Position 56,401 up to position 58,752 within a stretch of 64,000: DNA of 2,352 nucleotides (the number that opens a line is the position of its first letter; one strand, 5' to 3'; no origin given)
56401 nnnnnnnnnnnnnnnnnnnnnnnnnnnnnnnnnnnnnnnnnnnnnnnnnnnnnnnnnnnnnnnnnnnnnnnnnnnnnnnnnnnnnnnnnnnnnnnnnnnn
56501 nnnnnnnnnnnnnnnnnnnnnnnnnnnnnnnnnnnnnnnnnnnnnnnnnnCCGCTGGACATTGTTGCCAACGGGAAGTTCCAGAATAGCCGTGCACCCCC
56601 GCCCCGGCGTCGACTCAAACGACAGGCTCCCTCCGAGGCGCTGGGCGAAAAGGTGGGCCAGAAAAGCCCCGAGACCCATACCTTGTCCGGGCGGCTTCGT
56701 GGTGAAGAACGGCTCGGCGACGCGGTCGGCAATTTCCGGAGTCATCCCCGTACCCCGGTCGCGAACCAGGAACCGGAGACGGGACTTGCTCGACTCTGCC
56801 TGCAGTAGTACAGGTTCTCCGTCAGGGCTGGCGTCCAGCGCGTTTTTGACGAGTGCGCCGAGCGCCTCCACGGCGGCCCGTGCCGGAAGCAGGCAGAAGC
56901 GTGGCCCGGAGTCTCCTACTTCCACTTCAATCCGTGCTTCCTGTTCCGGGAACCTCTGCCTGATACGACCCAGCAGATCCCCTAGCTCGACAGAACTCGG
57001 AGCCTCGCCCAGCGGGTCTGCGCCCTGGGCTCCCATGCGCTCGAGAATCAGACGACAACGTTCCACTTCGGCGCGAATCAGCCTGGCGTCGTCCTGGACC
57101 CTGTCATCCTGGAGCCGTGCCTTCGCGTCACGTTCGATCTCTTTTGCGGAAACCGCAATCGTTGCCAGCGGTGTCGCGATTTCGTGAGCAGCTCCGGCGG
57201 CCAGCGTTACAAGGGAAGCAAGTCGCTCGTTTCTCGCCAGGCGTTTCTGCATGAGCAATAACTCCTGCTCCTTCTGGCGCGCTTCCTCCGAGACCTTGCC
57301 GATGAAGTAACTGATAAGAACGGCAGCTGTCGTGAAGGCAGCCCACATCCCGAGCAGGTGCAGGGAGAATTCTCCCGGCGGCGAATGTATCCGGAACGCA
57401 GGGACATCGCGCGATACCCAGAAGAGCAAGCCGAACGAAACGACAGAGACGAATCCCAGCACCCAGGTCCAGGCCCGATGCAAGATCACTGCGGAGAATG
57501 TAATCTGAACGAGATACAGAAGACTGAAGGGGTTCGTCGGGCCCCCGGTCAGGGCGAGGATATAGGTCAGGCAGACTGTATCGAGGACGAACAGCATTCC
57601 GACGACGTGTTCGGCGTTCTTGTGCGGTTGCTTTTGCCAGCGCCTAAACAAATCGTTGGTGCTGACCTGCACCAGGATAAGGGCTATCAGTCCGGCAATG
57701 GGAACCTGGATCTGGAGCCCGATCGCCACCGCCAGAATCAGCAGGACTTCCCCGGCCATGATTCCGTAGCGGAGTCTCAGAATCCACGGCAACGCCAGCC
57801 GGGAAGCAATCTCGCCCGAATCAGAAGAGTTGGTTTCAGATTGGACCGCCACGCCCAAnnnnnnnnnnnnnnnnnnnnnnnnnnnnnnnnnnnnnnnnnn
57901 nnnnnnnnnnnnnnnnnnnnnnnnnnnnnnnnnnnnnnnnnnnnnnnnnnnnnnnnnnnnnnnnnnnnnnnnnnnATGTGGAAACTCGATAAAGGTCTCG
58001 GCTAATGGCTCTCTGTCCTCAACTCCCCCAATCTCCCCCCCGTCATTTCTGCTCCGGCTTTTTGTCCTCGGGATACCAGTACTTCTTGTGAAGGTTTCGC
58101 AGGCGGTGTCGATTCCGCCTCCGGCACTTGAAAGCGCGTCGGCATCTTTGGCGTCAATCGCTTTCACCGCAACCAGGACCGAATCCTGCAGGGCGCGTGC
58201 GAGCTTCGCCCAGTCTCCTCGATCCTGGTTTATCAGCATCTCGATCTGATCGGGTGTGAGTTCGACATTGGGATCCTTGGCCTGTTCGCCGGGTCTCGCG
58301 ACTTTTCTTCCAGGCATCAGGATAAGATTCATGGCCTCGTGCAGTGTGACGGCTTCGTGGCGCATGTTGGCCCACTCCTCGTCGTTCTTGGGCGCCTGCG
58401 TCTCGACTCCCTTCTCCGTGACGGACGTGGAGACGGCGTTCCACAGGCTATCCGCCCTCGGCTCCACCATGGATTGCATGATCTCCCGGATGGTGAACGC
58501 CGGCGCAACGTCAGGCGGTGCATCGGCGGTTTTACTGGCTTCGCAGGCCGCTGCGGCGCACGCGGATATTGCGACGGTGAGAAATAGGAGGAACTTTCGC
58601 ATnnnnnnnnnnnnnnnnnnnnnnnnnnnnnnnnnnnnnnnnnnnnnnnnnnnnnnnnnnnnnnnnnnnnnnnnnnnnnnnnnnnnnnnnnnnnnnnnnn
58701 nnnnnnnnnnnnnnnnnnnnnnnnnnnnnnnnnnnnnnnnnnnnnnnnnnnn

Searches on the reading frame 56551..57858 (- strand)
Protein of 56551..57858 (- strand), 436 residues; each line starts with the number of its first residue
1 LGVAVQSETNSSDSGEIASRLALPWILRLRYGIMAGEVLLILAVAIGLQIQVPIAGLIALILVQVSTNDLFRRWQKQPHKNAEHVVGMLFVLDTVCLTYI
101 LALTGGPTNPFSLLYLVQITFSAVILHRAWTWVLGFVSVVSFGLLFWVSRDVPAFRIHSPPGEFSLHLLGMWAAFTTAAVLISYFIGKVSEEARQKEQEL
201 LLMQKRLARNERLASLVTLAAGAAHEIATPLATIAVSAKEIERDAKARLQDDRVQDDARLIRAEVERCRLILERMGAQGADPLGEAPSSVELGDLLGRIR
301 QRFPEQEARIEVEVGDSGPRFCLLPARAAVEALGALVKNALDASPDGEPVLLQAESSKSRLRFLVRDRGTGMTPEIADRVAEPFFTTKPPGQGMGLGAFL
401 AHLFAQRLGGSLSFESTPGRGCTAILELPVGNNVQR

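Call 29: search_protein_families(library=pfam, proteins=[window:56551-57858:-], max_evalue=0.001)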
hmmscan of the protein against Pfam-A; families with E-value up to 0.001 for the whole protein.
window:56551-57858:- (436 aa): 4 families
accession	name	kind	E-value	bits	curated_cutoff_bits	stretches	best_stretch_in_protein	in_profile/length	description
PF02518.31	HATPase_c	-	2e-18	67.3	26.4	1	329-430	6-109/111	Histidine kinase-, DNA gyrase B-, and HSP90-like ATPase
PF25323.1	6TM_PilS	-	3.6e-07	30.5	27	1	57-179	58-173/189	PilS-like transmembrane domain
PF00512.31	HisKA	-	1.2e-06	28.9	26.9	1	218-275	4-57/66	His Kinase A (phospho-acceptor) domain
PF13581.12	HATPase_c_2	-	2.1e-05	25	27.4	0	328-397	35-103/127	Histidine kinase-like ATPase domain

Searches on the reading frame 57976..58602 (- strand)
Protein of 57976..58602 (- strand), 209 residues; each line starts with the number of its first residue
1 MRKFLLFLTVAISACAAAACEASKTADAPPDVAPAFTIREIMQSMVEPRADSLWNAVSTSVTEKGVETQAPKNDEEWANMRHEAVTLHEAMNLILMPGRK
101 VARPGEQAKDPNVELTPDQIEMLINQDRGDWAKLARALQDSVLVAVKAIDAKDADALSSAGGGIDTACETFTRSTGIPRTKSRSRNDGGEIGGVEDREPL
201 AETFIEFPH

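Call 46: search_protein_families(library=pfam, proteins=[window:57976-58602:-], max_evalue=0.01)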
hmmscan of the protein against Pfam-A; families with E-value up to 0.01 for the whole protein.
window:57976-58602:- (209 aa): 0 families

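Call 55: search_protein_families(library=pfam, proteins=[window:57976-58602:-], max_evalue=1)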
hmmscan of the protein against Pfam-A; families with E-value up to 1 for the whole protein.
seq(209 aa): 0 families
